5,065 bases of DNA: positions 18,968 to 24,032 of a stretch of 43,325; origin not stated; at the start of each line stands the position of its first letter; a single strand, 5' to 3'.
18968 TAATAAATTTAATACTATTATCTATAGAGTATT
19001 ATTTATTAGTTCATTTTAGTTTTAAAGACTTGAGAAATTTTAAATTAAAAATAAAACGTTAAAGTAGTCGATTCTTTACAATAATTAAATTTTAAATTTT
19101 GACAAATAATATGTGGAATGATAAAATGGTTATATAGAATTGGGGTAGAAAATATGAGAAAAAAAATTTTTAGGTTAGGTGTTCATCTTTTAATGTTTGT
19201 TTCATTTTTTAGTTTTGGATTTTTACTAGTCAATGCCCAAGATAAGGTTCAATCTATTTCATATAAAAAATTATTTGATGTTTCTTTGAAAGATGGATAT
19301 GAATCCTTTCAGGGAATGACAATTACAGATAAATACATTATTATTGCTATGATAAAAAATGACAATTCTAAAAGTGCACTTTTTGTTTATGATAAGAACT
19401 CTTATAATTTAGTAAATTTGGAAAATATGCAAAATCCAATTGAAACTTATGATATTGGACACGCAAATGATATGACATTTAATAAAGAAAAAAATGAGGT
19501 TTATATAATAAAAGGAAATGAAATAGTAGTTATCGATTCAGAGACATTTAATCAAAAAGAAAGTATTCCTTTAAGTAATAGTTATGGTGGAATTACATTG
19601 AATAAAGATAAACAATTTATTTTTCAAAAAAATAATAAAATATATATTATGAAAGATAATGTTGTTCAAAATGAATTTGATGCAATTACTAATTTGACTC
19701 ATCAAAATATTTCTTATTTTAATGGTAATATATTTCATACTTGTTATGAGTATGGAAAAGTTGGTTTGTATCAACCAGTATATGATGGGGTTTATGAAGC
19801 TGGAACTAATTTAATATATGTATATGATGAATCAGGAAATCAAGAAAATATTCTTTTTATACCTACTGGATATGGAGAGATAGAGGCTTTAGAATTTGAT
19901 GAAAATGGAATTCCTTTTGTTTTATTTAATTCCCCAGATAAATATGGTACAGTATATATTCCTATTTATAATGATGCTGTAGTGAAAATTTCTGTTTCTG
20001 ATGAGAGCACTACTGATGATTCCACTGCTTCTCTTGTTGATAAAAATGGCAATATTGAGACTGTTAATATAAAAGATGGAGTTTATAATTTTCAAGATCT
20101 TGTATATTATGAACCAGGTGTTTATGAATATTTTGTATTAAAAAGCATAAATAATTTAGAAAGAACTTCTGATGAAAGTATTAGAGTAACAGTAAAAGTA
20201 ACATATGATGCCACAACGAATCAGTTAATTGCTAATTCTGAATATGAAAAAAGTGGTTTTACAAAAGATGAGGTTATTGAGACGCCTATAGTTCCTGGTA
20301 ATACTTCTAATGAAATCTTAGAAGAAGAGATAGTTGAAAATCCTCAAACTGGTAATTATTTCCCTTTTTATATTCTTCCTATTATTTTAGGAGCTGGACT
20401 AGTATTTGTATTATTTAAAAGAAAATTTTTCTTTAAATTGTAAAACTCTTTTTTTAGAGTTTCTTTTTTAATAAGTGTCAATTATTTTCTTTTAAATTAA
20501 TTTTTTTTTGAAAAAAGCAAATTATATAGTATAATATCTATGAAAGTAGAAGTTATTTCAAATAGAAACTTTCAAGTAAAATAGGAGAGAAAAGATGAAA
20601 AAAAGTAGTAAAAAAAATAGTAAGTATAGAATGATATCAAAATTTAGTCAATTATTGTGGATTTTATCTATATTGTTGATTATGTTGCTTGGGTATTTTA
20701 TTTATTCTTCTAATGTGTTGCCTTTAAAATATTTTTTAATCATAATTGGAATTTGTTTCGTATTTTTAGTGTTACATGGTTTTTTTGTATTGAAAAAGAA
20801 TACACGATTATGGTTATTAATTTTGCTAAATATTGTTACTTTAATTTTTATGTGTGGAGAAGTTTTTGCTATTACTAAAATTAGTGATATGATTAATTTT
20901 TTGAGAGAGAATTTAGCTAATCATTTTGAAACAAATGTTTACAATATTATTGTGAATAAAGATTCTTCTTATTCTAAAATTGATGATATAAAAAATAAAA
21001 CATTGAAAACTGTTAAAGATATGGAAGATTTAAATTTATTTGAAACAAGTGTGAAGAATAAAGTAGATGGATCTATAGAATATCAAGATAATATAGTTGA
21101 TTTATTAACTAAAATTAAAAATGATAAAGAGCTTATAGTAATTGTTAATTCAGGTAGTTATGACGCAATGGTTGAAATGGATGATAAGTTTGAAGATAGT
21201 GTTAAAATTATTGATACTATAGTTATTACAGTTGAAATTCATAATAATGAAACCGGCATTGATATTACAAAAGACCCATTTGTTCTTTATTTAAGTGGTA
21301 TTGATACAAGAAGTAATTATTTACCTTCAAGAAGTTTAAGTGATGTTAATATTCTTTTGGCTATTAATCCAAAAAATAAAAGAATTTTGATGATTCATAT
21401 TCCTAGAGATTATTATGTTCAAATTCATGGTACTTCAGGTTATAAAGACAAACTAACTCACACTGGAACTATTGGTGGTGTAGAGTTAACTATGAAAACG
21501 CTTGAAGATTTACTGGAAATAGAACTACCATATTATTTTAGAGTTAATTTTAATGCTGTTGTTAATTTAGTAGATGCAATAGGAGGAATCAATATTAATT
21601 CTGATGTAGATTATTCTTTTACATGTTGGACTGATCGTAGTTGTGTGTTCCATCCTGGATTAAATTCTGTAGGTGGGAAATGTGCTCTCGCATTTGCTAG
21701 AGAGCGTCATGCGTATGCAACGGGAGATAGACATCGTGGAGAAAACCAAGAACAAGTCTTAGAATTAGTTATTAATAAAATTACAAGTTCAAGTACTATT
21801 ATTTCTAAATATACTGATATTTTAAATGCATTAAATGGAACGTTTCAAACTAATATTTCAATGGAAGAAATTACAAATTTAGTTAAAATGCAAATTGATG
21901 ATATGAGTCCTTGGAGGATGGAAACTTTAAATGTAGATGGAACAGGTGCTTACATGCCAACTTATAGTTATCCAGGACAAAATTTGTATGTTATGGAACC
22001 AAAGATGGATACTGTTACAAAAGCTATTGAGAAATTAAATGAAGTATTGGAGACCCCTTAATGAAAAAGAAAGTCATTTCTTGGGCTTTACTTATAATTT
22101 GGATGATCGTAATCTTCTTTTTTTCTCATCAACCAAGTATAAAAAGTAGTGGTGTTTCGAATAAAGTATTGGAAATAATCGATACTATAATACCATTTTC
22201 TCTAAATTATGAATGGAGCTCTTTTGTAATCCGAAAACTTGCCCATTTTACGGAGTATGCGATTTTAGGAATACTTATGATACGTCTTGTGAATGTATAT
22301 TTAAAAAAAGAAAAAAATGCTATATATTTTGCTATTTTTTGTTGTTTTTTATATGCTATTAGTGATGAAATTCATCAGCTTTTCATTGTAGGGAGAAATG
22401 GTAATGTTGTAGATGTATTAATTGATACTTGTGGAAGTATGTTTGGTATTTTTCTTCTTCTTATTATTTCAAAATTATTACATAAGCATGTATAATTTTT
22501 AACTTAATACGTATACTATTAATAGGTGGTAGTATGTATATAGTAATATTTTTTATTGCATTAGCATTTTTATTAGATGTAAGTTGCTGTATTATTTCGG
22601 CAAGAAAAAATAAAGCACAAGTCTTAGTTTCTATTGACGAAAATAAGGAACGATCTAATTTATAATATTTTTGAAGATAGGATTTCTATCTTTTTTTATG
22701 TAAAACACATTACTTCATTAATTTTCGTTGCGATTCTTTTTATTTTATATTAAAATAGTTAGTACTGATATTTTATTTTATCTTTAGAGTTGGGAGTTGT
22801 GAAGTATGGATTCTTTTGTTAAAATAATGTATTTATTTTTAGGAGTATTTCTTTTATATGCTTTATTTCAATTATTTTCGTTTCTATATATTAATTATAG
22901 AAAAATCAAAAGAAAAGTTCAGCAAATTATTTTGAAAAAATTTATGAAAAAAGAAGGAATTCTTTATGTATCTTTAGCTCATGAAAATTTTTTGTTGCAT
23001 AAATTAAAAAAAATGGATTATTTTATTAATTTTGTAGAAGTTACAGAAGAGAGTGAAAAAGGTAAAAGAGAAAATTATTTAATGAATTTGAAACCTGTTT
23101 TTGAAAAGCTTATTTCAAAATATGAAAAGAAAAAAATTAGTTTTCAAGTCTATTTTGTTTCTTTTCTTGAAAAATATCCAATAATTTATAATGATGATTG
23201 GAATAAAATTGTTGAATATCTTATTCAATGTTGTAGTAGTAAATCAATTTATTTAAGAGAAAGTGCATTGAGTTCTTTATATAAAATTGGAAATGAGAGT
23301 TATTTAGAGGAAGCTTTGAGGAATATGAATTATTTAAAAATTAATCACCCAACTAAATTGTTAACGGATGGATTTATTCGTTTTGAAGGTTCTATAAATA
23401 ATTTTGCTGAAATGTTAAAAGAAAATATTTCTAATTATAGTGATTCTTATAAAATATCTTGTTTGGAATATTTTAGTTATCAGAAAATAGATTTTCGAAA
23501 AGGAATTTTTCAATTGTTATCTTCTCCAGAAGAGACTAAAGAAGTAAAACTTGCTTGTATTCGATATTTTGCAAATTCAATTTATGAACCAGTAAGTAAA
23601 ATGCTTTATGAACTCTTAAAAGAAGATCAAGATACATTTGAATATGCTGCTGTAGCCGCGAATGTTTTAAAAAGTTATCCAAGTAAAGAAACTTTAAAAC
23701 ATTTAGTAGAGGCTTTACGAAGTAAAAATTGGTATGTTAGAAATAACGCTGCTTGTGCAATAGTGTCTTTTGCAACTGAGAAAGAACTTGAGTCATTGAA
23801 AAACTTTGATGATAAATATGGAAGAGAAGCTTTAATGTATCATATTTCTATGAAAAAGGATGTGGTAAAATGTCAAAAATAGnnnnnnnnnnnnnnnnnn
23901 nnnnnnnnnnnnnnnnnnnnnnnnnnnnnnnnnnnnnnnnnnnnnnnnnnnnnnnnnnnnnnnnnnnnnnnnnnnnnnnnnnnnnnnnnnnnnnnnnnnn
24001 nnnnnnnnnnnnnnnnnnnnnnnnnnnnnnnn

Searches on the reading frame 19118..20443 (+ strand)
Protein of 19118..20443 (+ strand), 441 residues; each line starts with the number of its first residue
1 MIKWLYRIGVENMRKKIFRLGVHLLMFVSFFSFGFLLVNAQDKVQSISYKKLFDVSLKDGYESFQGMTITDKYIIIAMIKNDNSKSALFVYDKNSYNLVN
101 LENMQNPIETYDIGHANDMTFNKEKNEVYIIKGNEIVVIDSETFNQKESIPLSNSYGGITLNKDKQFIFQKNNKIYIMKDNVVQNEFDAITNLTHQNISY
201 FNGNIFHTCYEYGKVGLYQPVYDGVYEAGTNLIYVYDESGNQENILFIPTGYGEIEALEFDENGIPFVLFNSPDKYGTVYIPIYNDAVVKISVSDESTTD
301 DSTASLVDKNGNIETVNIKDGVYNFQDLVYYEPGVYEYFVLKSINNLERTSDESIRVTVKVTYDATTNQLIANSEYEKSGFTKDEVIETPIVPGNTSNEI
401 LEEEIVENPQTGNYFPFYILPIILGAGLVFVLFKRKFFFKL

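Call 7: search_protein_families(library=pfam, proteins=[window:19118-20443:+])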
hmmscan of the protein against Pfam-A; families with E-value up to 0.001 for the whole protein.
window:19118-20443:+ (441 aa): 0 families

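Call 30: search_protein_families(library=ncbifam, proteins=[window:19118-20443:+], max_evalue=0.01)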
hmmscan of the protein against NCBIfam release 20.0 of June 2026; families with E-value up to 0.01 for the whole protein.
window:19118-20443:+ (441 aa): 1 family
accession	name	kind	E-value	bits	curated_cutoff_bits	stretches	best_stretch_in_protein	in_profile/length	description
TIGR03786.1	strep_pil_rpt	domain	0.00025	21.3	31.85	1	325-384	1-61/70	streptococcal pilin isopeptide linkage domain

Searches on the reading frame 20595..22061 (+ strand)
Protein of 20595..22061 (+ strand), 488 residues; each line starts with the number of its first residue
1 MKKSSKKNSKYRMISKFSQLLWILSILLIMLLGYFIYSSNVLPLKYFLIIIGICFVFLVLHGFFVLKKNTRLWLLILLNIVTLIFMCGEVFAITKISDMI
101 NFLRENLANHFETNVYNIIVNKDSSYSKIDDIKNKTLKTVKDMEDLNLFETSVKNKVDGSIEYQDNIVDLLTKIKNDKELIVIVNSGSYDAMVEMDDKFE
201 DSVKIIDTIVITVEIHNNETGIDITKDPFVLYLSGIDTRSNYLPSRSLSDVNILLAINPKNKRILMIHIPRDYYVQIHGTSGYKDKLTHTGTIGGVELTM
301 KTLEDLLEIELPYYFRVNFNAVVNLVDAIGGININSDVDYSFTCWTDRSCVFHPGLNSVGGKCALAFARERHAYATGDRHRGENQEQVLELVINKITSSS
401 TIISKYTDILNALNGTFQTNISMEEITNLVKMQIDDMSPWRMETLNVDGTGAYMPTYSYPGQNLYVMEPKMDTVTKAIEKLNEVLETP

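Call 7: search_protein_families(library=pfam, proteins=[window:20595-22061:+])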
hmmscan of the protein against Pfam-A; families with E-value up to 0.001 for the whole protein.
window:20595-22061:+ (488 aa): 2 families
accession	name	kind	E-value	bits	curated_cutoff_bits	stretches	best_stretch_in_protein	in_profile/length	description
PF03816.19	LytR_cpsA_psr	-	1.2e-36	126.6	24.6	1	249-397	2-149/150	LytR_cpsA_psr family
PF00335.26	Tetraspanin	-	0.00011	22.4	32.1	1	17-133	8-138/225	Tetraspanin family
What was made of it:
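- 20595..22061 (+): LytR-CpsA-Psr ligase, which attaches the glycopolymer to the wall. Pfam 1.2e-36 (call 7)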

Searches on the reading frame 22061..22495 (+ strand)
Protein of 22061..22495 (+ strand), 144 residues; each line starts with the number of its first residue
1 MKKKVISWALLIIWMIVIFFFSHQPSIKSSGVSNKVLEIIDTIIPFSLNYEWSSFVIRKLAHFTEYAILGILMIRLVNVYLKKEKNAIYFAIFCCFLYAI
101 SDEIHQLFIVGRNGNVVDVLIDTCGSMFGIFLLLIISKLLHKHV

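Call 8: search_protein_families(library=pfam, proteins=[window:22061-22495:+])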
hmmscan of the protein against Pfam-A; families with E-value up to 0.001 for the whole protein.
window:22061-22495:+ (144 aa): 1 family
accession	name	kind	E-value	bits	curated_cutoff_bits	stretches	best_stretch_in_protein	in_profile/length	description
PF04892.17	VanZ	-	5.3e-24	85.7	30.1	1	8-136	2-125/126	VanZ like family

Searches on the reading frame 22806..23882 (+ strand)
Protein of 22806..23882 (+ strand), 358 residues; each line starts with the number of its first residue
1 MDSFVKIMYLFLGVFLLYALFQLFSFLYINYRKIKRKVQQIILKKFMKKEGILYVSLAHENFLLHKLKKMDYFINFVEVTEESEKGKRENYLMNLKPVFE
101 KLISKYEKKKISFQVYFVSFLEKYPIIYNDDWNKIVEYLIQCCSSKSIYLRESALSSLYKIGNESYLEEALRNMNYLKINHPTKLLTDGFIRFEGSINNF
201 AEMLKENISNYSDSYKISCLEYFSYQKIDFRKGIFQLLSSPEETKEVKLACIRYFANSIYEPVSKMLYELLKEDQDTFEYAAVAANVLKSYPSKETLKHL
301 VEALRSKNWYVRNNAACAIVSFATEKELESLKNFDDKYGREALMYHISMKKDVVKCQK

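Call 8: search_protein_families(library=pfam, proteins=[window:22806-23882:+])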
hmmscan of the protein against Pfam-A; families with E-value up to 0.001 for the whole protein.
window:22806-23882:+ (358 aa): 4 families
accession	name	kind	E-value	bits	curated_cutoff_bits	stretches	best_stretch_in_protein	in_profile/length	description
PF13646.12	HEAT_2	-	3.5e-11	43.7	27.7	1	266-333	3-69/88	HEAT repeats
PF02985.28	HEAT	-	8.4e-06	26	23.5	0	135-162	1-28/31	HEAT repeat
PF25780.1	TPR_IPO5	-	1.4e-05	25.9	27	0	129-156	35-62/172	IPO5-like, TPR repeats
PF25151.1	TPR_Trm732_C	-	0.00045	20.6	27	0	294-329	96-131/159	Trm732, C-terminal TPR repeats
